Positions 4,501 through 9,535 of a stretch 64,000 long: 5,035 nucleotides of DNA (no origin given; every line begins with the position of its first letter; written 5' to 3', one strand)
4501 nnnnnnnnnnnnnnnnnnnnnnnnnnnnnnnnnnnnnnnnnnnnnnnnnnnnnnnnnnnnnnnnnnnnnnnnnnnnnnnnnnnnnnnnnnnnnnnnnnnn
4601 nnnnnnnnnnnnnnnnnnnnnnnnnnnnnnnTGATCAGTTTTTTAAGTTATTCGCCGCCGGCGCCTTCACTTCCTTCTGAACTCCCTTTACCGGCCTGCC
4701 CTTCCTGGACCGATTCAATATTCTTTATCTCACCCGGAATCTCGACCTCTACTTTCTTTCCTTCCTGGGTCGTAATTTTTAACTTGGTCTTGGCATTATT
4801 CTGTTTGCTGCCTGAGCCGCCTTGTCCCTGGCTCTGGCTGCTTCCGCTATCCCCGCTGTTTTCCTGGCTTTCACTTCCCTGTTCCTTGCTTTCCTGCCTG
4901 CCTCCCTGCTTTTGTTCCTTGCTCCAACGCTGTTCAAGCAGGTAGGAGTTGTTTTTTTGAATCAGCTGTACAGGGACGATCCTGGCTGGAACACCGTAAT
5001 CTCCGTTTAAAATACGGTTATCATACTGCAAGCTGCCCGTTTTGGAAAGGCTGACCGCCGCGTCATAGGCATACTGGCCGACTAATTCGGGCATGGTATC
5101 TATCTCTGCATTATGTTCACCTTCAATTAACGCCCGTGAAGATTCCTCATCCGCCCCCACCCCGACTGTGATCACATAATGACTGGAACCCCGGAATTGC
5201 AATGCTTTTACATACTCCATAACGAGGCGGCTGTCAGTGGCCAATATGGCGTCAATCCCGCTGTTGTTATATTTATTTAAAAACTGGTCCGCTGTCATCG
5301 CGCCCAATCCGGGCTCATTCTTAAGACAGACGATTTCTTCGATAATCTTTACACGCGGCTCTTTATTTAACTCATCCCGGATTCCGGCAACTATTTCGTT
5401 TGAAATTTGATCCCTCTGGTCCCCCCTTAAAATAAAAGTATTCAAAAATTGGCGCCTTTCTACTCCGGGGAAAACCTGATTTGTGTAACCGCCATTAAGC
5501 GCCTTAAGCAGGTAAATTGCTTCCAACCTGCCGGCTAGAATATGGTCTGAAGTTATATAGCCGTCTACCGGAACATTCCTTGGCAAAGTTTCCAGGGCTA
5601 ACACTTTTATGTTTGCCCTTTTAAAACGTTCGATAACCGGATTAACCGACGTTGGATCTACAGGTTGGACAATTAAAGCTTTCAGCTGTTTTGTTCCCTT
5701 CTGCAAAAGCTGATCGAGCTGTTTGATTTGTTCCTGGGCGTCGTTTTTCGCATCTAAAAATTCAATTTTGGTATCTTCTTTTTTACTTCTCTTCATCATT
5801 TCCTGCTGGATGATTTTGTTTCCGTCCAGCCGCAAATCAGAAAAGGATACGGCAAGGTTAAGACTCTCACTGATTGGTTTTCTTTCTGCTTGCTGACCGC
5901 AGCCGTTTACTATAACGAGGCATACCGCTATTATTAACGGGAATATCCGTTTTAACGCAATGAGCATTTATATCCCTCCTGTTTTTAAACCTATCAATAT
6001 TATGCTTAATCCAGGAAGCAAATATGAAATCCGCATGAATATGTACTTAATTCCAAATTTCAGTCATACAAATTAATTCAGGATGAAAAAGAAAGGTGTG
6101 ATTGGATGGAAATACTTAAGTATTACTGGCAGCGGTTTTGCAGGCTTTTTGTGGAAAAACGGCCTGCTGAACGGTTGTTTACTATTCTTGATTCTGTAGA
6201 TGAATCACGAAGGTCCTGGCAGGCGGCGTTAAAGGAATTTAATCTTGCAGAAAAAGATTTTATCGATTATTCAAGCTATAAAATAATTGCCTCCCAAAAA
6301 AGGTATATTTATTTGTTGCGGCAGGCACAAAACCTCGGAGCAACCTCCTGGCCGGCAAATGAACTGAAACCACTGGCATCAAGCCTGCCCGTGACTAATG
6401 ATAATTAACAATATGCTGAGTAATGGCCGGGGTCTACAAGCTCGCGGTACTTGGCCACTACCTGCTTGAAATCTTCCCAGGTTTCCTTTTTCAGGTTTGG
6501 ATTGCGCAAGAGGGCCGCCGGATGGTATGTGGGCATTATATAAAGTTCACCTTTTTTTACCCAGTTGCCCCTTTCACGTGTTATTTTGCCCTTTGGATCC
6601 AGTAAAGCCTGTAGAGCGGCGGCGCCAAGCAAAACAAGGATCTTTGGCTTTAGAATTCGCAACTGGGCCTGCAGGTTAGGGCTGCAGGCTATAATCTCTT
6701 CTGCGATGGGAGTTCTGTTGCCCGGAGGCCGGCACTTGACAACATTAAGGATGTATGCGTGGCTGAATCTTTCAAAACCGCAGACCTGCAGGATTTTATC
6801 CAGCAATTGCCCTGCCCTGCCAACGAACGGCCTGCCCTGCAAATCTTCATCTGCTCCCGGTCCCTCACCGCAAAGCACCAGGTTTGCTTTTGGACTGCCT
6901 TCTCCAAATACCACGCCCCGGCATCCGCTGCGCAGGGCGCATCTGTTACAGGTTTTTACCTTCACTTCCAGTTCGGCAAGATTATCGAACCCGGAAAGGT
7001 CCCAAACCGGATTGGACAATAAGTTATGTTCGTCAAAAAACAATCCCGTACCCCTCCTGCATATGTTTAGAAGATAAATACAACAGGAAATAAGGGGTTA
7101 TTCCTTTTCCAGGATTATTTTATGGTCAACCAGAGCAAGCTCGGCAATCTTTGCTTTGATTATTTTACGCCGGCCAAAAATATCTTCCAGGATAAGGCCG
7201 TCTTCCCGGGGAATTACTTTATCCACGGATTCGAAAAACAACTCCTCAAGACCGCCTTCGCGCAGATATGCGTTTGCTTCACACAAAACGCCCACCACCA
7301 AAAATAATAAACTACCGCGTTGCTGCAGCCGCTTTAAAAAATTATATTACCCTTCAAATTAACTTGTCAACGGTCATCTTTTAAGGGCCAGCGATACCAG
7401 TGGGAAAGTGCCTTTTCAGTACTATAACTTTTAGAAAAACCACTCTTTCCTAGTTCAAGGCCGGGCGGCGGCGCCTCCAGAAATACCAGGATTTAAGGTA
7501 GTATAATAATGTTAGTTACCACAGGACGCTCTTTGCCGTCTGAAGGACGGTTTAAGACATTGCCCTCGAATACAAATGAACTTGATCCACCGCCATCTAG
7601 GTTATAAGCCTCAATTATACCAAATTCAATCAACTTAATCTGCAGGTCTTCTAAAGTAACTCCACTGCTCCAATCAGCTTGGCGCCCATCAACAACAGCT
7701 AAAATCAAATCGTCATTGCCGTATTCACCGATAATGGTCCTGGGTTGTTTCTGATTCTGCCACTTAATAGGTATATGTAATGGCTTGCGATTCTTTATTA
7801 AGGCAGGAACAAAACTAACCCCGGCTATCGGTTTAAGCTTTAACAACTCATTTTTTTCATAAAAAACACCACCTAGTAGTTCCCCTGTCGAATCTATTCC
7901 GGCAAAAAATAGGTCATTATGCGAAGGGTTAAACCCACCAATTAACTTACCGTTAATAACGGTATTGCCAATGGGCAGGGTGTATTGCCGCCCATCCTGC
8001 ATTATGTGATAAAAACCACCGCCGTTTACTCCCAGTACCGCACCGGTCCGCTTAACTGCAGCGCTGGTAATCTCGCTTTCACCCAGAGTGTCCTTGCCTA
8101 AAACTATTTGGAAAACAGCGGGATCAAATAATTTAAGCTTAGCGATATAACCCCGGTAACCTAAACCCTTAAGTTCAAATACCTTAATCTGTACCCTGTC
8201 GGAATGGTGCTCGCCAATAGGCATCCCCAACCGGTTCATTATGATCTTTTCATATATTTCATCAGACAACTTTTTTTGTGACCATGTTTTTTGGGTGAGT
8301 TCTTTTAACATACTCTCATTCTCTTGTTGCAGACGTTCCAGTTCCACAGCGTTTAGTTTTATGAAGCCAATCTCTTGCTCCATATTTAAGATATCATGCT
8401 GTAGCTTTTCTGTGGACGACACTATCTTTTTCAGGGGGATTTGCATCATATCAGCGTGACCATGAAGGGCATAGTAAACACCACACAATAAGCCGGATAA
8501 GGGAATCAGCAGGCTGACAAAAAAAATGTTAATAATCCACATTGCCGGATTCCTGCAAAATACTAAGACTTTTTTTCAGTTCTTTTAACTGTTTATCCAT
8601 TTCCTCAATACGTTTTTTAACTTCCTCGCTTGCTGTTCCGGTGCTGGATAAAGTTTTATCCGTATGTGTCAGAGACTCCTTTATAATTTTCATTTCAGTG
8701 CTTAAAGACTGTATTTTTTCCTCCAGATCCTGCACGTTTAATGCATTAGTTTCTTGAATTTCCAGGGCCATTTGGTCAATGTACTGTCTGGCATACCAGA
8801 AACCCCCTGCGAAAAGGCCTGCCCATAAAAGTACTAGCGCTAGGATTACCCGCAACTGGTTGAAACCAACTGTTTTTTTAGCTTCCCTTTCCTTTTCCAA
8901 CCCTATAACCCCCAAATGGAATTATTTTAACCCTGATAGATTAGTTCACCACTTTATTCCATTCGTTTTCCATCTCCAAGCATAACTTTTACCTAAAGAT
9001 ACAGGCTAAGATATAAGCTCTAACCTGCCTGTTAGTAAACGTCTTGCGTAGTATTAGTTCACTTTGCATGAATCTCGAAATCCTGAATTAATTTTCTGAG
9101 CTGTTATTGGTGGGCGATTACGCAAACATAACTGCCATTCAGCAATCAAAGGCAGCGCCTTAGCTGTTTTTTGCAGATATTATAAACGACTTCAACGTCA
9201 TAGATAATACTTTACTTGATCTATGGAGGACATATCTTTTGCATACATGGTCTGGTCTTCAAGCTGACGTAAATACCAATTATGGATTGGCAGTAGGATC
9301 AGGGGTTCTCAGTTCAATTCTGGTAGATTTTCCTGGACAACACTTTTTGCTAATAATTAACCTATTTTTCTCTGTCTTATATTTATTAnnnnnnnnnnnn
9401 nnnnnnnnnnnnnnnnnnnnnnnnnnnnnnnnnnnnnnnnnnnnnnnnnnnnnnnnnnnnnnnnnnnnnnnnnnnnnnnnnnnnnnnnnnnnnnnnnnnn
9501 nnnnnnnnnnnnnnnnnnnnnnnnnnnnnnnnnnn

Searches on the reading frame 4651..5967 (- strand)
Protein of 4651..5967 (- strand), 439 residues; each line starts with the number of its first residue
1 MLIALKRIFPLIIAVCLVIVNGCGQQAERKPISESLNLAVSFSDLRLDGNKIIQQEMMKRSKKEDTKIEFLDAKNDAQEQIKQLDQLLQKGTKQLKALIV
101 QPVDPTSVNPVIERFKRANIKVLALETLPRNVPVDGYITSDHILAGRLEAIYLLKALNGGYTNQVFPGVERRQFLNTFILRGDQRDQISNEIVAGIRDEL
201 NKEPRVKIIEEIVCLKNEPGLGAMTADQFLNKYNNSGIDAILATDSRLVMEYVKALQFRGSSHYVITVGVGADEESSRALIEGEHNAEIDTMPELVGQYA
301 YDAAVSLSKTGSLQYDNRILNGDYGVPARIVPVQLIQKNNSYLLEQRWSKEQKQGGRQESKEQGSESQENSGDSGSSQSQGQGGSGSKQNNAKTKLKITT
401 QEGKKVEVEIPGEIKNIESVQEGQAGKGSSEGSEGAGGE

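Call 6: search_protein_families(library=pfam, proteins=[window:4651-5967:-])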
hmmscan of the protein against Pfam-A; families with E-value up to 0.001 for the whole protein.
window:4651-5967:- (439 aa): 1 family
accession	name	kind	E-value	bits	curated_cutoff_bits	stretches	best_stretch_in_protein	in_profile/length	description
PF13407.12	Peripla_BP_4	-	3.3e-37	128.9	35.1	1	54-309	17-255/258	Periplasmic binding protein domain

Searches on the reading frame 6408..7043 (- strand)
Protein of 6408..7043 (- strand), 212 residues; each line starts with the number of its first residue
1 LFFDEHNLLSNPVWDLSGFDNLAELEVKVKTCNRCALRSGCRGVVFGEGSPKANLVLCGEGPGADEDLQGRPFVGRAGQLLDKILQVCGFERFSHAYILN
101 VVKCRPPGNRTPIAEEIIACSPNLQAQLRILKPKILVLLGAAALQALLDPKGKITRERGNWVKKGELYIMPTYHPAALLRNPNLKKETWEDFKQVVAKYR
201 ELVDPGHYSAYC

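Call 6: search_protein_families(library=pfam, proteins=[window:6408-7043:-])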
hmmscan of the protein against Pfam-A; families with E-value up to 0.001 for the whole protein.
window:6408-7043:- (212 aa): 1 family
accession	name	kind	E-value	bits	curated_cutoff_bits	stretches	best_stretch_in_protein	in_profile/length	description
PF03167.25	UDG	-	3.2e-37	128.2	24.3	1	46-193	1-141/141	Uracil DNA glycosylase superfamily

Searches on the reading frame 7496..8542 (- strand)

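Call 6: search_protein_families(library=pfam, proteins=[window:7496-8542:-])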
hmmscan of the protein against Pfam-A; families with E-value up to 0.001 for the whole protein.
window:7496-8542:- (349 aa): 1 family
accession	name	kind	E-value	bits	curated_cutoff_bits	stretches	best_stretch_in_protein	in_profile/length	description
PF09992.14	NAGPA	-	5.2e-31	108.6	25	1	167-347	2-168/169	Phosphodiester glycosidase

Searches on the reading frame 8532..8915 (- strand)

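Call 6: search_protein_families(library=pfam, proteins=[window:8532-8915:-])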
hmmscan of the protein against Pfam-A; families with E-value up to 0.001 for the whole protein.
window:8532-8915:- (128 aa): 1 family
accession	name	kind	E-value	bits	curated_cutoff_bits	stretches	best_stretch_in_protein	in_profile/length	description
PF06160.17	EzrA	-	0.00067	18.5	39.6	1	52-122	337-407/557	Septation ring formation regulator, EzrA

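Call 36: search_protein_families(library=ncbifam, proteins=[window:8532-8915:-], max_evalue=0.00001)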
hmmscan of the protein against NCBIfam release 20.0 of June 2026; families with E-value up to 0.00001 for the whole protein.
window:8532-8915:- (128 aa): 0 families

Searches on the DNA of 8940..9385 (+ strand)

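Call 57: search_dna_similar(query=window:8940-9385:+, collection=plasmids, mode=distant, max_rows=5)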
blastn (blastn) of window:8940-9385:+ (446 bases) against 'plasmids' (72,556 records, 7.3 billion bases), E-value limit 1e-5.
No match.
